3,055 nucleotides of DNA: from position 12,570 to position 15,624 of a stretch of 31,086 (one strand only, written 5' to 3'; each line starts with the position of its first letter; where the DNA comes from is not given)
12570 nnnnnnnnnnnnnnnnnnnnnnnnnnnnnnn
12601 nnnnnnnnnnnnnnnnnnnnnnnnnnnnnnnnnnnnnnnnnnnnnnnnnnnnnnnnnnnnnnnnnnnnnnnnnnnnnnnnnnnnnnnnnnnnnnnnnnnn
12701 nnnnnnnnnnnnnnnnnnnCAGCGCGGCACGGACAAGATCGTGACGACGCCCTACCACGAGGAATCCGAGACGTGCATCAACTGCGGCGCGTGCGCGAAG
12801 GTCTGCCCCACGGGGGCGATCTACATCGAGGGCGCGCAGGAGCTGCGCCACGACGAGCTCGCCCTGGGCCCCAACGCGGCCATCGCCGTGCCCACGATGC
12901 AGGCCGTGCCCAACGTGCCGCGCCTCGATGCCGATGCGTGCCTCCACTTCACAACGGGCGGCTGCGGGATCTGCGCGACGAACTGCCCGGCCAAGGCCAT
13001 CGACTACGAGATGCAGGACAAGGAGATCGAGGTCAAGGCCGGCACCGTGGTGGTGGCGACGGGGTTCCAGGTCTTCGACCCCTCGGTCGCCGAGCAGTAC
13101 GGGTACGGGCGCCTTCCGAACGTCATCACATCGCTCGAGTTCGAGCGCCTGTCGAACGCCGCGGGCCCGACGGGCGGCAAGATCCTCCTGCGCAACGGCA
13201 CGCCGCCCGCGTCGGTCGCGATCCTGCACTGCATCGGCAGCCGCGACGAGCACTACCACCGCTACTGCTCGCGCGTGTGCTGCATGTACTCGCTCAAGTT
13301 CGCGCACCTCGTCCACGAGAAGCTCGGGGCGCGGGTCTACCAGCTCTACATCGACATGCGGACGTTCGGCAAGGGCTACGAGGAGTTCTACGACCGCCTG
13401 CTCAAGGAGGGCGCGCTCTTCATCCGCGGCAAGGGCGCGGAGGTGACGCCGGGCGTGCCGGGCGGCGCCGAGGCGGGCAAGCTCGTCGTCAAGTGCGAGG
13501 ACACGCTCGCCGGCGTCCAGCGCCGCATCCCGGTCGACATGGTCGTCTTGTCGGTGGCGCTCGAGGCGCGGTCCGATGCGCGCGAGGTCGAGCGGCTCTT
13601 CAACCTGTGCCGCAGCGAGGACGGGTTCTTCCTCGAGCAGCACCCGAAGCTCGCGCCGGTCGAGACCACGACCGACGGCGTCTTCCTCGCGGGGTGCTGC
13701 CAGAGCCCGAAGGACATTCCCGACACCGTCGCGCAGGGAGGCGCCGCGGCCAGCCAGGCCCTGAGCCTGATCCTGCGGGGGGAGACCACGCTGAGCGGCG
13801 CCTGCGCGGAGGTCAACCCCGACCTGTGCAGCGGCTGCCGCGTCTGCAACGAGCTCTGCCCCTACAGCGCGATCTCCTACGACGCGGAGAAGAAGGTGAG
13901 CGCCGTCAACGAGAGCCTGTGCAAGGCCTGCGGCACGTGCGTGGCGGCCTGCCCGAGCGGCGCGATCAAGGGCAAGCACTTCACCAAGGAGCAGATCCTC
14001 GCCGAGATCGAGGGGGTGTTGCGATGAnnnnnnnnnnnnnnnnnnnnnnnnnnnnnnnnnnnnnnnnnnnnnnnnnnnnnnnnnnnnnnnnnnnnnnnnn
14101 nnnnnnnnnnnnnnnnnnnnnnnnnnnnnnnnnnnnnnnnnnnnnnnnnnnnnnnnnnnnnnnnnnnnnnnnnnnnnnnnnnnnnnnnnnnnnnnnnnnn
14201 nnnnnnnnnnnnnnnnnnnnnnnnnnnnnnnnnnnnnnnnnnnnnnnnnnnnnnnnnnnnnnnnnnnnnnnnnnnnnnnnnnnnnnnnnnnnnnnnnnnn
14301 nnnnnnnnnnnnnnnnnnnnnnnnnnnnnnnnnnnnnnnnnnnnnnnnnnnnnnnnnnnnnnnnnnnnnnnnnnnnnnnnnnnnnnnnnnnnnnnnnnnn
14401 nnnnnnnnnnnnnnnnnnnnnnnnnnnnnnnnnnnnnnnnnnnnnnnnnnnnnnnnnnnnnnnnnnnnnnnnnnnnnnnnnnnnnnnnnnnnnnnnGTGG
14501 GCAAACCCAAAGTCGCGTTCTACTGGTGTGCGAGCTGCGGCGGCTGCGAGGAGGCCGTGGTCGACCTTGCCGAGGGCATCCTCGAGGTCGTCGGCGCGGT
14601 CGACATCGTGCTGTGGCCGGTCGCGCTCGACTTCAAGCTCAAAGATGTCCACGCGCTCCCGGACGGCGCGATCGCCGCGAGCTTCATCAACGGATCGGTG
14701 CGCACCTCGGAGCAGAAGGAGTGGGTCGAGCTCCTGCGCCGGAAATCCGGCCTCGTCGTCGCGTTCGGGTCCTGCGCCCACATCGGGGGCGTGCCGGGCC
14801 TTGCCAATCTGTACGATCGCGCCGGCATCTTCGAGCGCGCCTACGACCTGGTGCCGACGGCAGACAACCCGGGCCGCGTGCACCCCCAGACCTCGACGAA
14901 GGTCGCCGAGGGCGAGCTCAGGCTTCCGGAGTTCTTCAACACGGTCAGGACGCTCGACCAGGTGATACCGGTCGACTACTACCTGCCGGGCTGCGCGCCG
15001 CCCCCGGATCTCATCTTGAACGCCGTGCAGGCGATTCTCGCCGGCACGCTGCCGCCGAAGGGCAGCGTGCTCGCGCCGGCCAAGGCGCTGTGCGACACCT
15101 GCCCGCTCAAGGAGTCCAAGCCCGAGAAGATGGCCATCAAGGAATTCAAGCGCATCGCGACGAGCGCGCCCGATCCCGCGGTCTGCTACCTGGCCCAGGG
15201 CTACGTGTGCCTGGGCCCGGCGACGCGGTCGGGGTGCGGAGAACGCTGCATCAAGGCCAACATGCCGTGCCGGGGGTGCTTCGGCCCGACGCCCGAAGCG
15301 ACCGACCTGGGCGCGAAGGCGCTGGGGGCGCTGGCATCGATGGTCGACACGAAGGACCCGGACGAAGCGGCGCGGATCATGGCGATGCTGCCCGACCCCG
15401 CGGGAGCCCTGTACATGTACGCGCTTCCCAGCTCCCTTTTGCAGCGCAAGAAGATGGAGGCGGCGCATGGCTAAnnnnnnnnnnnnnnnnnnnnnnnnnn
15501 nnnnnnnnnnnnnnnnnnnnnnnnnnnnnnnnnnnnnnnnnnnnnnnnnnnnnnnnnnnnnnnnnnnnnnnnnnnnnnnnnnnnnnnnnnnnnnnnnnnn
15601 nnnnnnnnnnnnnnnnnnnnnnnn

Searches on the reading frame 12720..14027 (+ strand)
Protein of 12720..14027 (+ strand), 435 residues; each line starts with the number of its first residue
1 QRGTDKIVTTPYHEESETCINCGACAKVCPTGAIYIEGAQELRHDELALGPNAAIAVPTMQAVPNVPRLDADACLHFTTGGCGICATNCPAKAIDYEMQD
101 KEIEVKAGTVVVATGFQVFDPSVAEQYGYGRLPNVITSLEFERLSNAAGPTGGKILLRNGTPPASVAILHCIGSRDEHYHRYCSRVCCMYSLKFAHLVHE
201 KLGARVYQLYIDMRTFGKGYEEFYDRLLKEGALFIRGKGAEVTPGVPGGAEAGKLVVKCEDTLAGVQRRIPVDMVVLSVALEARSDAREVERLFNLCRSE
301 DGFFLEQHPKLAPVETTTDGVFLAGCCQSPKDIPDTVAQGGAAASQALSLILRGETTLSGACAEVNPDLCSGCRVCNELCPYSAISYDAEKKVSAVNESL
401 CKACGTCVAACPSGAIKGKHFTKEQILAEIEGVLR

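Call 52: search_solved_structures(query=window:12720-14027:+, max_evalue=1e-90, show_alignments=3)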
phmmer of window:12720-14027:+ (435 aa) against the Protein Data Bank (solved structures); distinct sequences matched with E-value up to 1e-90: 5.
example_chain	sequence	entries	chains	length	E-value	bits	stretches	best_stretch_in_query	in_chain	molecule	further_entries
8rvv_A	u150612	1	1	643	3.5e-109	368.7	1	6-434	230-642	H(2):CoB-CoM heterodisulfide,ferredoxin reductase subunit A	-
8rvu_a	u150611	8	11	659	3.6e-109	368.7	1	6-434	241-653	H(2):CoB-CoM heterodisulfide,ferredoxin reductase subunit A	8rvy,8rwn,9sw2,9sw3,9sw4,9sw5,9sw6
5odc_A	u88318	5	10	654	2.9e-107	362.4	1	14-435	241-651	Heterodisulfide reductase, subunit A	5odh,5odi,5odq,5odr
9sfi_A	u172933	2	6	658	2.5e-105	356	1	10-434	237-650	CoB--CoM heterodisulfide reductase iron-sulfur subunit A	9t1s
7bkb_A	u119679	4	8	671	6.2e-100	338.3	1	19-432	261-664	CoB--CoM heterodisulfide reductase iron-sulfur subunit A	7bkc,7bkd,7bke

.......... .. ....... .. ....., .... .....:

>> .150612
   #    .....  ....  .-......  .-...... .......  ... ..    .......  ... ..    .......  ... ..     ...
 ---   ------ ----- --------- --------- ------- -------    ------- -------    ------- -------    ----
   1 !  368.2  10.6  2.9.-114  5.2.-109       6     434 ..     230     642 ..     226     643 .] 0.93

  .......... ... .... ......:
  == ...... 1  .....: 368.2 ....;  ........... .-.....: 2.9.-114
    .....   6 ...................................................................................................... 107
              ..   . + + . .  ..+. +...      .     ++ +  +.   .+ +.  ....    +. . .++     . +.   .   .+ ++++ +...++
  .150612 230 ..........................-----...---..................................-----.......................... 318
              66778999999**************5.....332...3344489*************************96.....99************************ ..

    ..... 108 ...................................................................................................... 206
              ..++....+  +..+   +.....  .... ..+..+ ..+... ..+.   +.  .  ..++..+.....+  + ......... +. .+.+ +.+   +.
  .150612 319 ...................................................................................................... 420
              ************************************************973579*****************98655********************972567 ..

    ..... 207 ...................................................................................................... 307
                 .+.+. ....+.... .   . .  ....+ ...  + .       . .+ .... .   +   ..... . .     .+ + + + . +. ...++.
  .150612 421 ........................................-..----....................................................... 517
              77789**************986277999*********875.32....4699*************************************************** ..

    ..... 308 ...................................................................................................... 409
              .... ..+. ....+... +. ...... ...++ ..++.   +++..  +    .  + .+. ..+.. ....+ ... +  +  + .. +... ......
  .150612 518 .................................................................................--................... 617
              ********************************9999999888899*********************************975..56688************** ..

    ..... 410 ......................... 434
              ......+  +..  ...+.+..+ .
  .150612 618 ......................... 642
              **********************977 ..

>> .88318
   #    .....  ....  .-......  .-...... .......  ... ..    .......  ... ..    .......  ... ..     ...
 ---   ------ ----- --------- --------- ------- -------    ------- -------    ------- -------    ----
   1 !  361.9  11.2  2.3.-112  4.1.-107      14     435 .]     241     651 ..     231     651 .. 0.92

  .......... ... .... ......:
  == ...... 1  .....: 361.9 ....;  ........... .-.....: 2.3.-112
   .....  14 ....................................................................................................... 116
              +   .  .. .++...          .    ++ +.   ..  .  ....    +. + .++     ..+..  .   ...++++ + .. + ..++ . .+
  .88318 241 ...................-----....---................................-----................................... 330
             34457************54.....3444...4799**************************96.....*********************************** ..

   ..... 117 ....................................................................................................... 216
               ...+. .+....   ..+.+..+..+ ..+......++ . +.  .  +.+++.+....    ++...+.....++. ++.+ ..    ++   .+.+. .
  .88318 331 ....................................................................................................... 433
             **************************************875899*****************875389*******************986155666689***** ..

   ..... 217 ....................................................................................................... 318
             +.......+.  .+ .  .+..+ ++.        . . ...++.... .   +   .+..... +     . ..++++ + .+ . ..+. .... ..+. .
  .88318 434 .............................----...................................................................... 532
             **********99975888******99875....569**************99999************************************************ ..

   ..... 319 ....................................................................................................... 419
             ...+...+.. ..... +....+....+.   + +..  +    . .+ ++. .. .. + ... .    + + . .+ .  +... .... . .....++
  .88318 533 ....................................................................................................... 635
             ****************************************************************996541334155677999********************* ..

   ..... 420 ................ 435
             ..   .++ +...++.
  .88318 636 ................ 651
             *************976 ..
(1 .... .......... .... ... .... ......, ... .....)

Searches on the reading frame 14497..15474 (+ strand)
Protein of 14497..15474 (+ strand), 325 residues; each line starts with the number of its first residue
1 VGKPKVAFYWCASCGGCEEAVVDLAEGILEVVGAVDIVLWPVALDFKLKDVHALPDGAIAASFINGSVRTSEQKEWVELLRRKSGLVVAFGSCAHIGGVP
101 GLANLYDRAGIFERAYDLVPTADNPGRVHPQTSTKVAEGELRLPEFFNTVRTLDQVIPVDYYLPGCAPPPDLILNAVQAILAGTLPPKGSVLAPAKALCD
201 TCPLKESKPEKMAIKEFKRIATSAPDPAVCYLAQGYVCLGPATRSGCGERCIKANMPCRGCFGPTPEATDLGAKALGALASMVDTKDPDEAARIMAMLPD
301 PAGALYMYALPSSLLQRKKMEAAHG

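Call 5: search_protein_families(library=pfam, proteins=[window:14497-15474:+], max_evalue=0.001)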
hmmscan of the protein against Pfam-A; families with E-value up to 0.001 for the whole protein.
window:14497-15474:+ (325 aa): 1 family
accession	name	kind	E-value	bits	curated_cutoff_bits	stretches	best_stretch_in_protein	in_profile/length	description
PF01058.29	Oxidored_q6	-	9.1e-22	77.6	27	1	14-179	1-127/128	NADH ubiquinone oxidoreductase, 20 Kd subunit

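Call 6: search_protein_families(library=ncbifam, proteins=[window:14497-15474:+], max_evalue=0.001)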
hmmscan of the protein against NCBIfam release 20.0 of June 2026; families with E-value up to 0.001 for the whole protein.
window:14497-15474:+ (325 aa): 15 families
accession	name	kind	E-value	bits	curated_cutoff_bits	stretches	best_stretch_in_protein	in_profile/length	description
NF045875.1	F420_non_VhuG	exception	7.8e-60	202.5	450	1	3-318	4-284/286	F420-non-reducing hydrogenase subunit VhuG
NF040836.1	sulfhyd_HydD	equivalog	4.4e-18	65.4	500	1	3-116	5-111/261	NADPH-dependent hydrogenase/sulfhydrogenase 1 subunit delta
TIGR03294.1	FrhG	equivalog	3.7e-14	53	245.5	2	4-100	2-94/228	coenzyme F420 hydrogenase subunit gamma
NF040831.1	sulfhyd_ShyD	equivalog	1.6e-12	47.6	460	2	231-272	173-214/240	NAD(P)-dependent hydrogenase/sulfhydrogenase 2 subunit delta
NF005012.1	PRK06411.1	subfamily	3.6e-09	36.4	116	1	147-179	121-153/166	NADH-quinone oxidoreductase subunit NuoB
TIGR01957.1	nuoB_fam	subfamily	1.3e-06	28.4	142.7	1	146-178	104-136/145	NADH-quinone oxidoreductase subunit B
NF011395.0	PRK14820.1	equivalog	4.6e-06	26.5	263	1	148-180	121-153/180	NADH-quinone oxidoreductase subunit B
NF011394.0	PRK14819.1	equivalog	1.6e-05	24.6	312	1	146-178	118-150/264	NADH-quinone oxidoreductase subunit B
NF011391.0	PRK14816.1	equivalog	2.2e-05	24.1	283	1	110-175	108-168/196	NADH-quinone oxidoreductase subunit B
NF011390.0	PRK14815.1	equivalog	2.7e-05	23.5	281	1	147-178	120-151/183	NADH dehydrogenase subunit B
NF011392.0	PRK14817.1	equivalog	3e-05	23.8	271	1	146-177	122-153/182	NADH-quinone oxidoreductase subunit B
NF011389.0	PRK14814.1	equivalog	0.00018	21.4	285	1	148-178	121-151/186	NADH dehydrogenase subunit B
NF011393.0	PRK14818.1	equivalog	0.00024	20.7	255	1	147-176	118-147/173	NADH dehydrogenase subunit B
NF009808.0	PRK13292.1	equivalog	0.00043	18.2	1156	1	147-177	112-142/791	NADH-quinone oxidoreductase subunit B/C/D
NF011388.0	PRK14813.1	equivalog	0.00054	19.9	294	0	147-175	116-144/189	NADH dehydrogenase subunit B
